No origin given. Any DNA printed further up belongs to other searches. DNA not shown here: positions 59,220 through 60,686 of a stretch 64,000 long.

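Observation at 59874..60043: Dockerin-like duplicated Ca-binding module in a phage structural protein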

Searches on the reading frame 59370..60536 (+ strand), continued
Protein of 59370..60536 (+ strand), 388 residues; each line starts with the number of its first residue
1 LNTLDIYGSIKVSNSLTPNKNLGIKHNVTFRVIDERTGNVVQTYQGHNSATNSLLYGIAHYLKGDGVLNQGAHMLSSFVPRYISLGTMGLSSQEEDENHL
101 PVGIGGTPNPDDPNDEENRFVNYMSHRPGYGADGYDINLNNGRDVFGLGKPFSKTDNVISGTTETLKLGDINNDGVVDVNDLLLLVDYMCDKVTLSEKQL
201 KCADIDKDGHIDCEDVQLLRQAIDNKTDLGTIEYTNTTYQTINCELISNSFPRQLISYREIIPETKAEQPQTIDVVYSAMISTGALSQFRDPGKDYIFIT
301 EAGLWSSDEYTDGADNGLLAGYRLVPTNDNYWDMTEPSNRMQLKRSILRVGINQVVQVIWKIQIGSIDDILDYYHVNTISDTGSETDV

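Call 33: search_solved_structures(query=A1, max_evalue=1, show_alignments=2)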
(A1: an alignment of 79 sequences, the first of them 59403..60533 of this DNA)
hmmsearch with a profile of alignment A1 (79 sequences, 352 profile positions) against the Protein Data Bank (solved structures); distinct sequences matched with E-value up to 1: 2.
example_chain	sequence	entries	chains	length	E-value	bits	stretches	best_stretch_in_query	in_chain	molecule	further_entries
6y7o_A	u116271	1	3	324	1.3e-05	27.4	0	24-51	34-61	Tako8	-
6g6m_A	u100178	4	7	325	1.4e-05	27.3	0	24-51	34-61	Tako8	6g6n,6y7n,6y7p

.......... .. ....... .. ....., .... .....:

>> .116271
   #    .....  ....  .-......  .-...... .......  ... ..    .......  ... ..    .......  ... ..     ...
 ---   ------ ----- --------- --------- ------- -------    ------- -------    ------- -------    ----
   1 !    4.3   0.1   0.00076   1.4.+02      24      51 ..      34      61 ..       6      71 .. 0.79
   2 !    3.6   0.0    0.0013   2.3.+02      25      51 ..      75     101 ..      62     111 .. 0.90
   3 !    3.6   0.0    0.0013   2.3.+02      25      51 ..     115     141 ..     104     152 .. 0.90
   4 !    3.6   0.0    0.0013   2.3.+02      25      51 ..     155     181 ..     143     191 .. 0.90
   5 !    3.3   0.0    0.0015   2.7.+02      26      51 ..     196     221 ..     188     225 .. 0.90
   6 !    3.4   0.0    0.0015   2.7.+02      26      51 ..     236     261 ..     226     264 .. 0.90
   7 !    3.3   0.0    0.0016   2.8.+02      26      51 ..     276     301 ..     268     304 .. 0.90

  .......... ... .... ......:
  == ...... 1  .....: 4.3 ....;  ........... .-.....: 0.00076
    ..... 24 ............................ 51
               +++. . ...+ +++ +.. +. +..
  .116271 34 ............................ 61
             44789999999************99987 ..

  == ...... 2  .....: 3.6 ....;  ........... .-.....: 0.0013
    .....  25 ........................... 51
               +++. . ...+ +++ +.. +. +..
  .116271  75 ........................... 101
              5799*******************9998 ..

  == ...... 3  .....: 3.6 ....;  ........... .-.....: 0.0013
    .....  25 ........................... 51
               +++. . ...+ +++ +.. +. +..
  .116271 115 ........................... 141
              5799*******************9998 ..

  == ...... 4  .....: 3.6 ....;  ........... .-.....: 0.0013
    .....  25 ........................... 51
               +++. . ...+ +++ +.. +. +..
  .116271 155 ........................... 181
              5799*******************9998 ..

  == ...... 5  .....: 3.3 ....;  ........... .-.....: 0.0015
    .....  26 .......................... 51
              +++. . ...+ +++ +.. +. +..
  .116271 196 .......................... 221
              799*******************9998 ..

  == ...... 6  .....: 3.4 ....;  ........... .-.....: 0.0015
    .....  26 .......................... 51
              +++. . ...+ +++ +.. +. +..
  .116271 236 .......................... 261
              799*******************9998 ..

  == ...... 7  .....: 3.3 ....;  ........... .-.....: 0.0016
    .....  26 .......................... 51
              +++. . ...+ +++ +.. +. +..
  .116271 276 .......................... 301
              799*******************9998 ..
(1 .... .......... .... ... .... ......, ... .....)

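Call 41: predict_structure(alignment_id=A4)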
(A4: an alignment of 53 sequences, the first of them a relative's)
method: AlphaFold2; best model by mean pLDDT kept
length: 262 residues; sequences in the alignment: 53
mean_pLDDT: 89.6   pTM: 0.89
mean pLDDT of the five models: 89.6, 87.8, 87.4, 86.6, 85.6
residues with pLDDT >= 90: 172; 70-90: 70; 50-70: 18; < 50: 2
segments of 3 or more residues with pLDDT < 50: none
pLDDT, mean of each block of 10 residues (from residue 1): 81 90 97 90 80 63 87 97 98 97 87 71 93 96 96 91 85 96 97 96 85 95 97 98 98 79 29
secondary structure, 60 per line:
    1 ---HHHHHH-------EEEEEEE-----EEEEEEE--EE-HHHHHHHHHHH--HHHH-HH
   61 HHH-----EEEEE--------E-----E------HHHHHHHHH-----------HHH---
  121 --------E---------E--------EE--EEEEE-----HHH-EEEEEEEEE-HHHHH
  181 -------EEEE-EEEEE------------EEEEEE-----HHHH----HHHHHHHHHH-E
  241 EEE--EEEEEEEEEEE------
elements in order: H4-9 E17-23 E29-35 H41-51 H54-57 H59-63 E69-73 H95-103 E152-156 E166-174 H176-180 E188-191 E193-197 E210-215 H221-224 H229-238 E240-243 E246-256

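Call 50: find_related_loci(query=A1, collection=genome_contigs, flank=10000)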
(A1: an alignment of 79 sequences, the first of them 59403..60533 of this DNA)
Query A1 (377 aa) in genome_contigs; peptide patterns used: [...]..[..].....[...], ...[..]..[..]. (x = any residue, [..] = any of these).
46 stretches matched a pattern; 9 encode a relative of the query (tblastn E <= 1e-3); 9 distinct loci.
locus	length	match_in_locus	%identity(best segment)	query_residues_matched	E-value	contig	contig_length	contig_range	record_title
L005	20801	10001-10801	69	7-359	1e-57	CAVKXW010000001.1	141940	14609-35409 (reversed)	Bacteroidaceae bacterium isolate H07688-L1_cleanbin_000003 genome assembly, contig: Spades_H07688-L1_contig_2, whole gen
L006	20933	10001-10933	65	3-359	6e-56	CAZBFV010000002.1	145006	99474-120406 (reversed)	MAG TPA_asm: uncultured Muribaculaceae bacterium isolate SRP314395_co1_17 genome assembly, contig: NODE_37_length_145006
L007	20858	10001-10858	59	8-359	4e-52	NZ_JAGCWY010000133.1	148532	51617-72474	MAG: Ruminococcus sp. isolate RGIG10198 Yak_Rumen-5__c1916389, whole genome shotgun sequence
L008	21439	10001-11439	57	9-362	6e-50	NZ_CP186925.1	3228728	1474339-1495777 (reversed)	Ruminococcus callidus strain ATCC 27760 chromosome, complete genome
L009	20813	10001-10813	63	9-362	1e-49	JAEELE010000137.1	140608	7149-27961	MAG: Oscillospiraceae bacterium isolate Tb.RUG.209 k141_11929022_flag=1_multi=14.9849_len=140608, whole genome shotgun s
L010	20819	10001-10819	59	9-356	2e-45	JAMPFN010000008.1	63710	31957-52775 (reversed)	MAG: Clostridium sp. isolate NALB_7861_8 Scaffold_#8__SCF_008___63710_bp, whole genome shotgun sequence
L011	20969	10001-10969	61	3-359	1e-45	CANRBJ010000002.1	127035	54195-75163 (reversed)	MAG: uncultured Clostridia bacterium isolate Lapin-028__bin94 genome assembly, contig: Lapin-028__NODE_77_length_127035_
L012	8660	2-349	52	273-376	3e-28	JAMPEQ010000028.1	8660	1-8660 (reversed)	MAG: Bacteroides sp. isolate NALB_7823_8 Scaffold_#28__SCF_028___8660_bp, whole genome shotgun sequence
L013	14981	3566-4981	43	1-359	2e-72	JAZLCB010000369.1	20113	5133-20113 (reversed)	MAG: Clostridia bacterium isolate T1900045054_TC20190047.MAGScoT_cleanbin_000019 SGB_4539_k141_3531494, whole genome sho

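Call 58: search_protein_families(library=pfam, proteins=[P0156, P0175, P0181, P0188, P0136, P0226, P0227, P0196, P0142, P0172], max_evalue=0.01)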
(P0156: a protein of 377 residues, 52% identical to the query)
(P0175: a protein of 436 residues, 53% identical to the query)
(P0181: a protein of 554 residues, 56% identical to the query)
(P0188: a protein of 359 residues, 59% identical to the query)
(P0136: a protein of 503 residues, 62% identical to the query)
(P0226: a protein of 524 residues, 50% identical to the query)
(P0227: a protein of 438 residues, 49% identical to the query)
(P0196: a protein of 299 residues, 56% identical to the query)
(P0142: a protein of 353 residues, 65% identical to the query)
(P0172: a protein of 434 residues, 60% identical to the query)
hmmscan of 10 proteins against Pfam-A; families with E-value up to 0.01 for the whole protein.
P0156 (377 aa): 0 families

P0175 (436 aa): 0 families

P0181 (554 aa): 0 families

P0188 (359 aa): 2 families
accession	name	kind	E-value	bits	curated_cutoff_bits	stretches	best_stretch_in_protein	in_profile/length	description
PF02839.19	CBM_5_12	-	0.00069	20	26.2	1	128-151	2-25/44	Carbohydrate-binding module family 5/12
PF03783.19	CsgG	-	0.0089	15.8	20.8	0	4-48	129-173/210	Curli production assembly/transport component CsgG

P0136 (503 aa): 0 families

P0226 (524 aa): 0 families

P0227 (438 aa): 0 families

P0196 (299 aa): 1 family
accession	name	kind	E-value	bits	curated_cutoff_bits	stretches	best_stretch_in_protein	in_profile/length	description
PF02839.19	CBM_5_12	-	1.5e-05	25.4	26.2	1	128-150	2-24/44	Carbohydrate-binding module family 5/12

P0142 (353 aa): 0 families

P0172 (434 aa): 0 families

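Call 60: fold_search(model_id=the predicted structure, library=viral)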
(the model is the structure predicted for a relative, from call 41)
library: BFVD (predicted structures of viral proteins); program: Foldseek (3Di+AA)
matches with E <= 10: 622; with E <= 0.001: 26
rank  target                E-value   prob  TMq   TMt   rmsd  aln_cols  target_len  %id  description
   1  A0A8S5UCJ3            6.2e-30  1.00  0.91  0.61   2.9       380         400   34  Dockerin type 1 [Siphoviridae sp. ctgN495]
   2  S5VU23                7.7e-09  1.00  0.41  0.56   9.8       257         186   13  Uncharacterized protein [Campylobacter phage CP8]
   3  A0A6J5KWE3            7.3e-08  1.00  0.43  0.72   7.5       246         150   11  Uncharacterized protein [uncultured Caudovirales phage]
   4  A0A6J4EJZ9            1.3e-07  1.00  0.47  0.71   6.3       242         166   13  (no name in the UniProt tables at hand)
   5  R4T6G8                2.6e-07  1.00  0.41  0.51   6.5       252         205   13  Uncharacterized protein [Haloarcula hispanica tailed virus 1]
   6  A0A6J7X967            9.6e-07  1.00  0.37  0.51   9.7       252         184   13  Uncharacterized protein [uncultured Caudovirales phage]
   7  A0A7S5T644            1.8e-06  1.00  0.40  0.53  11.4       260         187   12  (no name in the UniProt tables at hand)
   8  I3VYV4                2.8e-06  1.00  0.43  0.72   6.5       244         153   12  (no name in the UniProt tables at hand)
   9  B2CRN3                4.3e-06  1.00  0.40  0.60   6.7       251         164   13  Uncharacterized protein [Betalipothrixvirus uzonense]
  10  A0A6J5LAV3            1.1e-05  1.00  0.42  0.48   8.7       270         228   12  Uncharacterized protein [uncultured Caudovirales phage]
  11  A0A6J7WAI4            1.7e-05  1.00  0.38  0.49   8.4       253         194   10  Uncharacterized protein [uncultured Caudovirales phage]
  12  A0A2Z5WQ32            1.8e-05  1.00  0.35  0.41   8.7       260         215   11  (no name in the UniProt tables at hand)
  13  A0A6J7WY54            1.9e-05  1.00  0.30  0.24  13.1       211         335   14  Uncharacterized protein [uncultured Caudovirales phage]
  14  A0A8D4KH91            2.3e-05  1.00  0.39  0.50   8.3       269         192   10  (no name in the UniProt tables at hand)
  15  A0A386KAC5            3.0e-05  1.00  0.39  0.36   7.7       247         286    9  Uncharacterized protein [Acinetobacter phage vB_AbaM_B09_Aci05]
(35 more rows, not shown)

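Call 67: find_encoding_contigs(protein=P0122, flank=10000, max_places=5)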
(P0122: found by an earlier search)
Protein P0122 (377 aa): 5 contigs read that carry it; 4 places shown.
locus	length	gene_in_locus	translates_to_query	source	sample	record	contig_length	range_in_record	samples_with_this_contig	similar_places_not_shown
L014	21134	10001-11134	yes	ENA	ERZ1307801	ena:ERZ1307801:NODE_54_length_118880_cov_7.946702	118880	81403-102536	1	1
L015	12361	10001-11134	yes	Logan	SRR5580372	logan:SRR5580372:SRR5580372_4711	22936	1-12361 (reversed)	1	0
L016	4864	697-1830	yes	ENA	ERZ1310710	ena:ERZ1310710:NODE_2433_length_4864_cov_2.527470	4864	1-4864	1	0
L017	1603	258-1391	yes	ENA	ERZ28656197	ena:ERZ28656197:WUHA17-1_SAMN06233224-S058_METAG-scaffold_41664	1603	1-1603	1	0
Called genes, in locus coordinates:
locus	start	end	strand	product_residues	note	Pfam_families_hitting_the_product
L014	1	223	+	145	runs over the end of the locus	-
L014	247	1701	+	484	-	-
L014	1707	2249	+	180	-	PF01551:Peptidase_M23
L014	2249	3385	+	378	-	-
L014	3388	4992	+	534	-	PF01551:Peptidase_M23, PF05257:CHAP, PF18013:Phage_lysozyme2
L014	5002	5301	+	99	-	-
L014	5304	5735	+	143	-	-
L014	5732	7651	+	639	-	-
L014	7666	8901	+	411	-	-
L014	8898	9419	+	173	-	-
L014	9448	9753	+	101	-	-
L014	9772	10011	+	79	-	-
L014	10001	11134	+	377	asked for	PF00404:Dockerin_1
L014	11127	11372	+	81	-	-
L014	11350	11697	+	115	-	-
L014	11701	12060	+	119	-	-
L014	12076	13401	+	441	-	PF03420:Peptidase_S77 (weak)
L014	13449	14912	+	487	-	PF07068:Gp23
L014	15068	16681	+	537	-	PF24308:DUF7487, PF25680:Mom (weak)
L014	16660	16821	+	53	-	-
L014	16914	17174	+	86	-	-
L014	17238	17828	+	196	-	PF13599:Pentapeptide_4, PF00805:Pentapeptide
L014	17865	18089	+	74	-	PF11753:DUF3310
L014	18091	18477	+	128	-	PF13240:Zn_Ribbon_1 (weak)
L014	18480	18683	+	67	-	PF22811:Zn_ribbon_NrdR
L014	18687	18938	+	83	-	-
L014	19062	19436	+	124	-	-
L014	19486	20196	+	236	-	PF26809:Phage_T4_gp13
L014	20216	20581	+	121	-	-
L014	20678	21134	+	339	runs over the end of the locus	-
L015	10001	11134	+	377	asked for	PF00404:Dockerin_1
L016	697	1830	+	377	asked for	PF00404:Dockerin_1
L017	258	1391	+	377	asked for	PF00404:Dockerin_1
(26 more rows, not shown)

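Call 75: search_protein_families(library=pfam, proteins=[P0210, P0218, P0207, P0209, P0232], max_evalue=0.001)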
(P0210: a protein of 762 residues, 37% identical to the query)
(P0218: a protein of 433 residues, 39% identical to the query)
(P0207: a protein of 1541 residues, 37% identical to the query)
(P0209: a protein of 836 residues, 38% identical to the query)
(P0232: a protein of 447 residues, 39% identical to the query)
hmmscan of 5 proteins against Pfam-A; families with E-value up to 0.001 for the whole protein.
P0210 (762 aa): 7 families
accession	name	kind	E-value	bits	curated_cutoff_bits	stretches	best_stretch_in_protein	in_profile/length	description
PF00404.24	Dockerin_1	-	9.5e-86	282.4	22.9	10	400-451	1-52/57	Dockerin type I domain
PF13499.12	EF-hand_7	-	2.5e-14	53.8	30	0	434-490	10-64/67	EF-hand domain pair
PF00036.39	EF-hand_1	-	4.1e-12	45.2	25.4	0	434-453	8-27/29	EF hand domain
PF13405.12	EF-hand_6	-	1.6e-10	40.2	25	0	434-453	8-27/30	EF-hand domain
PF13952.11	DUF4216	-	2.1e-07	31.8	30.6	0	503-529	45-62/73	Domain of unknown function (DUF4216)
PF03775.22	MinC_C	-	0.00012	22.4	33.2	0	543-582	16-55/102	Septum formation inhibitor MinC, C-terminal domain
PF24548.1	EF_EFCAB10_C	-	0.00086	19.4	32.5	0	328-346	11-29/60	EFCAB10, C-terminal EF-hand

P0218 (433 aa): 4 families
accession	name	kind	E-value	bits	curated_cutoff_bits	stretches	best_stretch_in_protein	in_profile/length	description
PF00404.24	Dockerin_1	-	3.7e-50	168.4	22.9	6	308-360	1-53/57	Dockerin type I domain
PF13517.12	FG-GAP_3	-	4.3e-09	37.3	26.9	0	332-352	38-58/61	FG-GAP-like repeat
PF16043.11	DUF4795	-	1.3e-05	25.2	34.8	0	137-174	107-146/208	Domain of unknown function (DUF4795)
PF01839.29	FG-GAP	-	0.00029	21.1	22.1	0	337-352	2-17/37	FG-GAP repeat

P0207 (1541 aa): 2 families
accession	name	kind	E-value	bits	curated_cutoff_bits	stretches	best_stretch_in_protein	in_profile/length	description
PF00404.24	Dockerin_1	-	2e-94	310.2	22.9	10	866-923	1-56/57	Dockerin type I domain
PF13517.12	FG-GAP_3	-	1.4e-05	26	26.9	0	756-782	33-59/61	FG-GAP-like repeat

P0209 (836 aa): 3 families
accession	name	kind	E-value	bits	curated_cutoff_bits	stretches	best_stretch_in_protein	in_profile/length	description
PF00404.24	Dockerin_1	-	1.8e-80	265.5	22.9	8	62-117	1-56/57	Dockerin type I domain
PF13499.12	EF-hand_7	-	4.6e-09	36.9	30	0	340-386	12-62/67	EF-hand domain pair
PF03174.19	CHB_HEX_C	-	2.3e-05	24.7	23.6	1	631-673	30-72/76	Chitobiase/beta-hexosaminidase C-terminal domain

P0232 (447 aa): 6 families
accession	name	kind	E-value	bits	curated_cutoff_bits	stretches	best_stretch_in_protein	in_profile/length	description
PF00404.24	Dockerin_1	-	2e-62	207.6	22.9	5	217-268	2-53/57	Dockerin type I domain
PF13499.12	EF-hand_7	-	2.1e-17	63.6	30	0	277-326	12-65/67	EF-hand domain pair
PF00036.39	EF-hand_1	-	4.1e-17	60.8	25.4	0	251-267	9-25/29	EF hand domain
PF13202.12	EF-hand_5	-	6.1e-15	54.3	25.9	0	192-201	8-17/25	EF hand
PF13405.12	EF-hand_6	-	1.6e-10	40.2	25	0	369-385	9-25/30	EF-hand domain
PF09479.16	Flg_new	-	5.7e-10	39.6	27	1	51-107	5-64/65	Listeria-Bacteroides repeat domain (List_Bact_rpt)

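Call 80: search_protein_families(library=pfam, proteins=[L008:8143-9552:+, L008:9569-10546:+, L008:10561-12099:+, L008:12115-13512:+, L008:6595-7803:+, L008:1672-3852:+], max_evalue=0.01)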
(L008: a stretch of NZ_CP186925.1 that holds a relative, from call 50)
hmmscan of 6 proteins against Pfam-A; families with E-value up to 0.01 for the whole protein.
L008:8143-9552:+ (469 aa): 0 families

L008:9569-10546:+ (325 aa): 0 families

L008:10561-12099:+ (512 aa): 0 families

L008:12115-13512:+ (465 aa): 0 families

L008:6595-7803:+ (402 aa): 1 family
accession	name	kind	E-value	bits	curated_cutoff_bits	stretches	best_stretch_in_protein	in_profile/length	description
PF09684.15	Tail_P2_I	-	0.0038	17.5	20.6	1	28-110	18-98/139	Phage tail protein (Tail_P2_I)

L008:1672-3852:+ (726 aa): 2 families
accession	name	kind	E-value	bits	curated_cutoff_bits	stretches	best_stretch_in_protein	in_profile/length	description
PF18013.6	Phage_lysozyme2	-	4.3e-27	95.4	28.2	1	407-542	1-139/140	Phage tail lysozyme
PF05257.22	CHAP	-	3e-24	85.8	26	2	43-119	9-79/81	CHAP domain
